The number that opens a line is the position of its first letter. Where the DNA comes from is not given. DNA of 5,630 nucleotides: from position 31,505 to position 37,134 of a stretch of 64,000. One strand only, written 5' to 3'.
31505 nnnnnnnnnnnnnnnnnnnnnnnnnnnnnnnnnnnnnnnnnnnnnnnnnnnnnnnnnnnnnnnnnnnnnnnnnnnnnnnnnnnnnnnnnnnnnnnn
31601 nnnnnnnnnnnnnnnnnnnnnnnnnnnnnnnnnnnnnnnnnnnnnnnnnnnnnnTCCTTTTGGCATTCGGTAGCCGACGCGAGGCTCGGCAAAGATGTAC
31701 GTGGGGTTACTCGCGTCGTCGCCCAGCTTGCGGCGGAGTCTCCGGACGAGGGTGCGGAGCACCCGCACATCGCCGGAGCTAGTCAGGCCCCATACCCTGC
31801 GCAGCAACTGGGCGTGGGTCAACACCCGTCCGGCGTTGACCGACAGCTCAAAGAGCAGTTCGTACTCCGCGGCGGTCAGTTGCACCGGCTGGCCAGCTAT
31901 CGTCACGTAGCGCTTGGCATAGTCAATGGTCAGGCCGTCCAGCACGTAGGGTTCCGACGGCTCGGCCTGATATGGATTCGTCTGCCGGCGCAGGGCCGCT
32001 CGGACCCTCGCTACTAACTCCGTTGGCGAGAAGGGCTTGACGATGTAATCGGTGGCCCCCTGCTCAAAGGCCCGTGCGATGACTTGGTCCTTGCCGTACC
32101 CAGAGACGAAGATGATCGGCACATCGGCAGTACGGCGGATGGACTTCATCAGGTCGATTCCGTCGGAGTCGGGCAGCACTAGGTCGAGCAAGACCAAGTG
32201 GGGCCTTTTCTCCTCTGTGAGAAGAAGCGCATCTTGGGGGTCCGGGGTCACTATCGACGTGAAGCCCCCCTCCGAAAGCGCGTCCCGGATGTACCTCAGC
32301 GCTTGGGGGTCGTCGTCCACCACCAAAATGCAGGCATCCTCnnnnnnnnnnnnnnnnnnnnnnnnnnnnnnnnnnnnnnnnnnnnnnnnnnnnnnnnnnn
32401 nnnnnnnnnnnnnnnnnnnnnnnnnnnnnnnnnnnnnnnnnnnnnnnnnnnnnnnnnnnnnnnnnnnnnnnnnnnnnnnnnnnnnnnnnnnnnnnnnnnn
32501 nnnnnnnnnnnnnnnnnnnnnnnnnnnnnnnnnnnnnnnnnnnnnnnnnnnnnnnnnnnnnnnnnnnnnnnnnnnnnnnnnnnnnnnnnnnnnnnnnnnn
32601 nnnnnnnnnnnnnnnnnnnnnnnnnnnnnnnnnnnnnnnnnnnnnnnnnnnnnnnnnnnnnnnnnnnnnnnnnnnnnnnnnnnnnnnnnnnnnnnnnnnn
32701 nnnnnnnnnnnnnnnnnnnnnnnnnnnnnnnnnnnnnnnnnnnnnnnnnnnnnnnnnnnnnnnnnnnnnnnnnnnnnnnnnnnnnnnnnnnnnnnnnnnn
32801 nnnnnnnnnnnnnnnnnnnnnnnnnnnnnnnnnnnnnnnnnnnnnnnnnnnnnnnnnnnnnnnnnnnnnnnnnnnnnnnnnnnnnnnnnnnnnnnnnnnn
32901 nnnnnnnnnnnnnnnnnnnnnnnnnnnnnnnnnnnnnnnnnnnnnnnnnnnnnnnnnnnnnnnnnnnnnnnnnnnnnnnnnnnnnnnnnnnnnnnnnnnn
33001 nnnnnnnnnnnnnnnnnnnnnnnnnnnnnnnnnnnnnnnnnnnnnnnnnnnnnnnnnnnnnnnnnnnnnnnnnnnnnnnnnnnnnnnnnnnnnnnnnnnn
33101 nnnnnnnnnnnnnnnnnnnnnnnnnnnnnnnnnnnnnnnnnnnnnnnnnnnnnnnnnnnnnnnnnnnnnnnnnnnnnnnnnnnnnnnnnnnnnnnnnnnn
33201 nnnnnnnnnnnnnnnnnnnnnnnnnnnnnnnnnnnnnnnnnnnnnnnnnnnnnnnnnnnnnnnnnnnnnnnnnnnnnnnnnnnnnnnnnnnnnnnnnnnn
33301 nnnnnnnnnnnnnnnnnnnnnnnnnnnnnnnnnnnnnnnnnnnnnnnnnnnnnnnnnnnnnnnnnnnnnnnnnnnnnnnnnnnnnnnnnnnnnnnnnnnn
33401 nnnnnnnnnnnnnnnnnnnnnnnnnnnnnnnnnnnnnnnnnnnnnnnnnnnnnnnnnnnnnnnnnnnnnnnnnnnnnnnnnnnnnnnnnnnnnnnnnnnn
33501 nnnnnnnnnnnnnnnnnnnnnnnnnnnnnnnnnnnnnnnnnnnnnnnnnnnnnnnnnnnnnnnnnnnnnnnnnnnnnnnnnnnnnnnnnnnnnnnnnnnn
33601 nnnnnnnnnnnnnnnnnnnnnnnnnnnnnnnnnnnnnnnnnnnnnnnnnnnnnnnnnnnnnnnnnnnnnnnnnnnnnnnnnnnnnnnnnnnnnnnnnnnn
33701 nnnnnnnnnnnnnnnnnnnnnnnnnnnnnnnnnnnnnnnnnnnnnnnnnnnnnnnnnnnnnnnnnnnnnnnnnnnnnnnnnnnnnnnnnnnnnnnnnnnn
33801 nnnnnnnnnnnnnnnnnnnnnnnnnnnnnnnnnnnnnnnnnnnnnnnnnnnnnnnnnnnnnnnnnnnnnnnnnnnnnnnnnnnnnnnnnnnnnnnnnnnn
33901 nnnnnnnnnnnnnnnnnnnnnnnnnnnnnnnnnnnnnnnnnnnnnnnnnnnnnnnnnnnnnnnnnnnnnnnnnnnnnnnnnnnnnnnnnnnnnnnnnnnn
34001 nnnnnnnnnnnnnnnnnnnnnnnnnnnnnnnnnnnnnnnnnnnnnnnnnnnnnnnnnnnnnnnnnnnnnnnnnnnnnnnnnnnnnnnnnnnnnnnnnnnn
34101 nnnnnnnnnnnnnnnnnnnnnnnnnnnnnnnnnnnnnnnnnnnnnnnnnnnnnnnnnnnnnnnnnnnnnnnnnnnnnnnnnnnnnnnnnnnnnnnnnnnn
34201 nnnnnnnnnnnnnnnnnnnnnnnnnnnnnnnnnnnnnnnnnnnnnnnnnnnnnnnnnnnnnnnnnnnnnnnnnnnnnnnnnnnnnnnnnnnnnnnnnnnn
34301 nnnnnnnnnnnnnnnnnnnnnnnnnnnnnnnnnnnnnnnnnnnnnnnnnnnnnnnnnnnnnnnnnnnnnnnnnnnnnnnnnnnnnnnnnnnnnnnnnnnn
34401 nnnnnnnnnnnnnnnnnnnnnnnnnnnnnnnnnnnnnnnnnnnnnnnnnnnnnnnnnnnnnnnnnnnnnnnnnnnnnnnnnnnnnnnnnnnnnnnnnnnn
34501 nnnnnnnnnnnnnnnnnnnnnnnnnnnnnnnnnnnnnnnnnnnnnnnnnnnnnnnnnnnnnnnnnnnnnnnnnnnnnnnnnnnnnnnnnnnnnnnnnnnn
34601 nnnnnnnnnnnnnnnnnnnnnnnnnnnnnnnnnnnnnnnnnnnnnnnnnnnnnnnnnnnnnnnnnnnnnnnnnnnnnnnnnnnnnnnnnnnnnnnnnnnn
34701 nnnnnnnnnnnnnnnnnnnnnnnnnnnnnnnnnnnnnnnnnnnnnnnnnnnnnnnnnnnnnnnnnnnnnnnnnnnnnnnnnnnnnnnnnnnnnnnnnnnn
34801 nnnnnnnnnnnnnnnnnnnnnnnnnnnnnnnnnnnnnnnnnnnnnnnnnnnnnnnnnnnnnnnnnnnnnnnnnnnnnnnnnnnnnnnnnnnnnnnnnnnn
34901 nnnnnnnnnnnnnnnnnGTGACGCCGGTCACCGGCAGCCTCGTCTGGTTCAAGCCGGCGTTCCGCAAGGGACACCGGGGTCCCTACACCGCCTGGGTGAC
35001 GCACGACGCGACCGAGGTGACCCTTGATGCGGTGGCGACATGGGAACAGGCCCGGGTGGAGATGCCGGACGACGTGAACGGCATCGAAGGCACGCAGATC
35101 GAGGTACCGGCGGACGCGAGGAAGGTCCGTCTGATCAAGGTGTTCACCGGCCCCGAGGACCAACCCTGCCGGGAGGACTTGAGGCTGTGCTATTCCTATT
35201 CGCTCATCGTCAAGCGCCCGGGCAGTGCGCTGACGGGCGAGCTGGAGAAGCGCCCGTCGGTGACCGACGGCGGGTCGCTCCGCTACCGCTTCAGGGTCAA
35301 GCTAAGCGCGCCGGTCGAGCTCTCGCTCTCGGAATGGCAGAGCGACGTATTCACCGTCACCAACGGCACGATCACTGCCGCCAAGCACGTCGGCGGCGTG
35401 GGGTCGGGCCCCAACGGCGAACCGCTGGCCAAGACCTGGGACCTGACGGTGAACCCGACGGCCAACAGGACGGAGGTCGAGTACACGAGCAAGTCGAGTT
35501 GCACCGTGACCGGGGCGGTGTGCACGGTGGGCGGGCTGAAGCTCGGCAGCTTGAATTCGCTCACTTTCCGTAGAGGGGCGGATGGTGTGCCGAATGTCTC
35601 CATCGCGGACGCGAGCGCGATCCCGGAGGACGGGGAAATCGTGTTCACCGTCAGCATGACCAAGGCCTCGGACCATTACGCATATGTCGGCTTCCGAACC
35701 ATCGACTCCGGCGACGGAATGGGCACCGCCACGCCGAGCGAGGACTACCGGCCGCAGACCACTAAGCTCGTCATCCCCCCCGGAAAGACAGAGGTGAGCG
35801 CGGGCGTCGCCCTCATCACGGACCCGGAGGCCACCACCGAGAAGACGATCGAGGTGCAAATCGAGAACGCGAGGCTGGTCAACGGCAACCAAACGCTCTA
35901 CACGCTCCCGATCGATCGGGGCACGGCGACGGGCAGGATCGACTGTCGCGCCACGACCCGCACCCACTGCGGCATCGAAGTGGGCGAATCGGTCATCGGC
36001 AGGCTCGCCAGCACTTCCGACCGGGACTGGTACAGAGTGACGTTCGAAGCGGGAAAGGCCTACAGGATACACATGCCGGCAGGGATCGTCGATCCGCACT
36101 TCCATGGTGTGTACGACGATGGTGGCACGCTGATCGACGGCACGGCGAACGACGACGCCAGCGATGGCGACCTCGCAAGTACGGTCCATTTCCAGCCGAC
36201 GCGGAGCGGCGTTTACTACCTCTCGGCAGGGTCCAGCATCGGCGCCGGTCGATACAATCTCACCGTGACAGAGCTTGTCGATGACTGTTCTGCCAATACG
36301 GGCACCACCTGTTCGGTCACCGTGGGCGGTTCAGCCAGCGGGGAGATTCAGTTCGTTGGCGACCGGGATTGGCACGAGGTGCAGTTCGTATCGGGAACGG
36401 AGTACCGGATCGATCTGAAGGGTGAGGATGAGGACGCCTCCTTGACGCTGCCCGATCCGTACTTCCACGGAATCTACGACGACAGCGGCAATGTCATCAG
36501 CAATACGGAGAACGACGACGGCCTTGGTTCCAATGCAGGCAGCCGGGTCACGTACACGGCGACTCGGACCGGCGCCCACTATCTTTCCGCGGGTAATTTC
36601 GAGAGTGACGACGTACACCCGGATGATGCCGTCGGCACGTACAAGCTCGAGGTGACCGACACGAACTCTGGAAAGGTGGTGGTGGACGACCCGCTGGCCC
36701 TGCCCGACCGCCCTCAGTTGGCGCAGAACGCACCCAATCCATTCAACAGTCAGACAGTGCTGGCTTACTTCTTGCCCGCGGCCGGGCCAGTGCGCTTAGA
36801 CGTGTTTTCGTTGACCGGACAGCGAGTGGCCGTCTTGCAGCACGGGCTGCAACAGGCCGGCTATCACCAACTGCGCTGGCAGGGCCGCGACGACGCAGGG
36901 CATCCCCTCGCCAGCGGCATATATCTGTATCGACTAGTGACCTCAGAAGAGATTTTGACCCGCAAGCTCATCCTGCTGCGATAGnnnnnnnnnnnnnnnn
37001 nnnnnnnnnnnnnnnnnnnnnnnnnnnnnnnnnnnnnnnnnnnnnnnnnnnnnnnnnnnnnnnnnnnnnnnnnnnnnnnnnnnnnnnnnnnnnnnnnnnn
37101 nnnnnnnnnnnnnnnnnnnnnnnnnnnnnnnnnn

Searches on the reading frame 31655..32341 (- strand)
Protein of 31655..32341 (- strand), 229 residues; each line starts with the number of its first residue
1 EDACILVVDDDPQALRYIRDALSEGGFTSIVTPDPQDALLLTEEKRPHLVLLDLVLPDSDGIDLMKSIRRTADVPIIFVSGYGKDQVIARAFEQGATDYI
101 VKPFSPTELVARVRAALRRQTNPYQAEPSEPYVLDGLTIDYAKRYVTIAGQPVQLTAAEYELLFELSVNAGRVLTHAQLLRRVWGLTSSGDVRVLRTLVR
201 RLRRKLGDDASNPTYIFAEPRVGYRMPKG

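Call 46: search_solved_structures(query=window:31655-32341:-, max_evalue=1e-10, show_alignments=3)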
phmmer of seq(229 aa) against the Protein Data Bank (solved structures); distinct sequences matched with E-value up to 1e-10: 160 (the best 60 are shown).
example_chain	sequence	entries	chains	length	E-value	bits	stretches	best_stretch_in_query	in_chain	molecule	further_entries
2gwr_A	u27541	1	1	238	1.1e-39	139.7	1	5-225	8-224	DNA-binding response regulator mtrA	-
4kny_A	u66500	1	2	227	2.7e-38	135.1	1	4-226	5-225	KDP operon transcriptional regulatory protein KdpE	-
6lgq_D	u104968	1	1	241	5.4e-38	134.2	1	5-226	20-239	DNA-binding response regulator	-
4kfc_A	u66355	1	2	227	1.8e-37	132.4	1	4-226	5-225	KDP operon transcriptional regulatory protein KdpE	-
2oqr_A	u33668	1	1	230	5.9e-36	127.5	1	4-226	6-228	Sensory transduction protein regX3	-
1ys6_A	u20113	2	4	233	9.9e-31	110.4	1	5-218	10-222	Transcriptional regulatory protein prrA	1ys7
9dvt_R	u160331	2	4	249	1.3e-30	110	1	5-224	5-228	DNA-binding dual master transcriptional regulator RpaA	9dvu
4b09_A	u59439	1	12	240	5.2e-29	104.8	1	5-226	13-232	TRANSCRIPTIONAL REGULATORY PROTEIN BAER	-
1p2f_A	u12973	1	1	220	4.4e-28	101.8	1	5-226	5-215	Response Regulator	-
9ji3_J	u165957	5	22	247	4.4e-28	101.8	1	2-208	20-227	DNA-binding response regulator | Possible two component system response transcriptional positive regulator PhoP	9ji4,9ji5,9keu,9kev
3r0j_A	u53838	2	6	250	4.6e-28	101.7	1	2-208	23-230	POSSIBLE TWO COMPONENT SYSTEM RESPONSE TRANSCRIPTIONAL POSITIVE REGULATOR PHOP | Response regulator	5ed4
7e1b_A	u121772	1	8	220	9.3e-27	97.4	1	5-206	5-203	DNA-binding response regulator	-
3q9s_A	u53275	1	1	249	2.6e-26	96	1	4-208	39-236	DNA-binding response regulator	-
1kgs_A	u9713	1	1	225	1e-24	90.8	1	5-207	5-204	DNA BINDING RESPONSE REGULATOR D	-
9ket_J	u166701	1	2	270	2.7e-24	89.4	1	42-208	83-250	Possible two component system response transcriptional positive regulator PhoP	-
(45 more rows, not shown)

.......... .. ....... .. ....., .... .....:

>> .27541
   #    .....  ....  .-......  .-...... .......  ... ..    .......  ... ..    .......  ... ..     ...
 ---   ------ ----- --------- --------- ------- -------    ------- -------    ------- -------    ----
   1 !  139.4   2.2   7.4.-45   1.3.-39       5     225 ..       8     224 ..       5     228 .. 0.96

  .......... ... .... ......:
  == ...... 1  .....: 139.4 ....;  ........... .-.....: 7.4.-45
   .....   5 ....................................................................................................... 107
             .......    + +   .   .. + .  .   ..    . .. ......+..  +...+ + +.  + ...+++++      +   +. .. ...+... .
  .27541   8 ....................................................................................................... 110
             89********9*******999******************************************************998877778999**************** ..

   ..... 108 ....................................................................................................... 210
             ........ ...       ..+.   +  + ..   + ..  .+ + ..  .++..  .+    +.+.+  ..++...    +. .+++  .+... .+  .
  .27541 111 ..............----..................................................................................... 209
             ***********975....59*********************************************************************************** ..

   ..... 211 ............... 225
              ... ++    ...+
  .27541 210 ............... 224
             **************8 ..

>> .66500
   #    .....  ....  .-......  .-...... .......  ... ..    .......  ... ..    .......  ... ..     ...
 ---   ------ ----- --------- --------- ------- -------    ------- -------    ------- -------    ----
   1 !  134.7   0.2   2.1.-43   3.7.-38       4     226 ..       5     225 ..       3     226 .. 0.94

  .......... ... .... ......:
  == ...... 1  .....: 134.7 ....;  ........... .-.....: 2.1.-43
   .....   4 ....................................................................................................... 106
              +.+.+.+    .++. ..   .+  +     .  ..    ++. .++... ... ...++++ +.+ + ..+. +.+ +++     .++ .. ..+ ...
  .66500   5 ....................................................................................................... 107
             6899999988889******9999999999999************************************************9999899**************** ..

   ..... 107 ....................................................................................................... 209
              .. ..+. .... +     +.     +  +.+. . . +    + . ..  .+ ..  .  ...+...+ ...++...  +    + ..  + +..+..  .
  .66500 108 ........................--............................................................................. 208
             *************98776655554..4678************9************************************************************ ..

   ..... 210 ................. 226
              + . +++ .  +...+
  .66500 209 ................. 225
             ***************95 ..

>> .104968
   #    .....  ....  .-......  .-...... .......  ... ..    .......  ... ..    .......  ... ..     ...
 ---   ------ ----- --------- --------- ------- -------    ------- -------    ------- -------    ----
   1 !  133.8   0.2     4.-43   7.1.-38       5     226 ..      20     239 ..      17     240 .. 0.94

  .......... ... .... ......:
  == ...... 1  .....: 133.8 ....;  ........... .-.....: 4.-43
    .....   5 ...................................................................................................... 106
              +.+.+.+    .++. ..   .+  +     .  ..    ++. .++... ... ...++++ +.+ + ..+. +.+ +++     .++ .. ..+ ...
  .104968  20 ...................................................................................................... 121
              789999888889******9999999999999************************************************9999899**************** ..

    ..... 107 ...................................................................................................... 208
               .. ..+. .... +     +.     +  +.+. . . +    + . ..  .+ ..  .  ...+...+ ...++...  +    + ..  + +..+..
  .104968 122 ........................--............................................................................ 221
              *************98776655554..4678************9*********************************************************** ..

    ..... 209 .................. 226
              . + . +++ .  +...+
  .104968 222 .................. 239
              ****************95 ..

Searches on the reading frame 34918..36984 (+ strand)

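Call 6: search_protein_families(library=pfam, proteins=[window:34918-36984:+])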
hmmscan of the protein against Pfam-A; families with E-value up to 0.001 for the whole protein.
window:34918-36984:+ (688 aa): 3 families
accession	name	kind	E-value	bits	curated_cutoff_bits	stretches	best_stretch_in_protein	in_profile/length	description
PF13860.13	FlgD_ig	-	1.1e-08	35.3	27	1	621-674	21-74/79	FlgD Ig-like domain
PF04151.21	PPC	-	3.1e-06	28.4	25.9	0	368-436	1-67/70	Bacterial pre-peptidase C-terminal domain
PF03160.20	Calx-beta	-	6.7e-06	26.6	27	1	236-324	19-103/119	Calx-beta domain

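Call 66: search_protein_families(library=ncbifam, proteins=[window:34918-36984:+], max_evalue=0.00001)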
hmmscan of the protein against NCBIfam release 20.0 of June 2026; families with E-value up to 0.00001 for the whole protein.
window:34918-36984:+ (688 aa): 3 families
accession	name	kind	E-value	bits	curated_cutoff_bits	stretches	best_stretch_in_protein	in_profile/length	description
TIGR04183.1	Por_Secre_tail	domain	3.2e-09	36.6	23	1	606-685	3-70/72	T9SS type A sorting domain-containing protein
NF033707.1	T9SS_sortase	equivalog_domain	1.8e-06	25.9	420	1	603-675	1000-1077/1095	type IX secretion system sortase PorU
NF005176.1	PRK06655.1-1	equivalog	3e-06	27.3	230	0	622-676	96-150/197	flagellar hook assembly protein FlgD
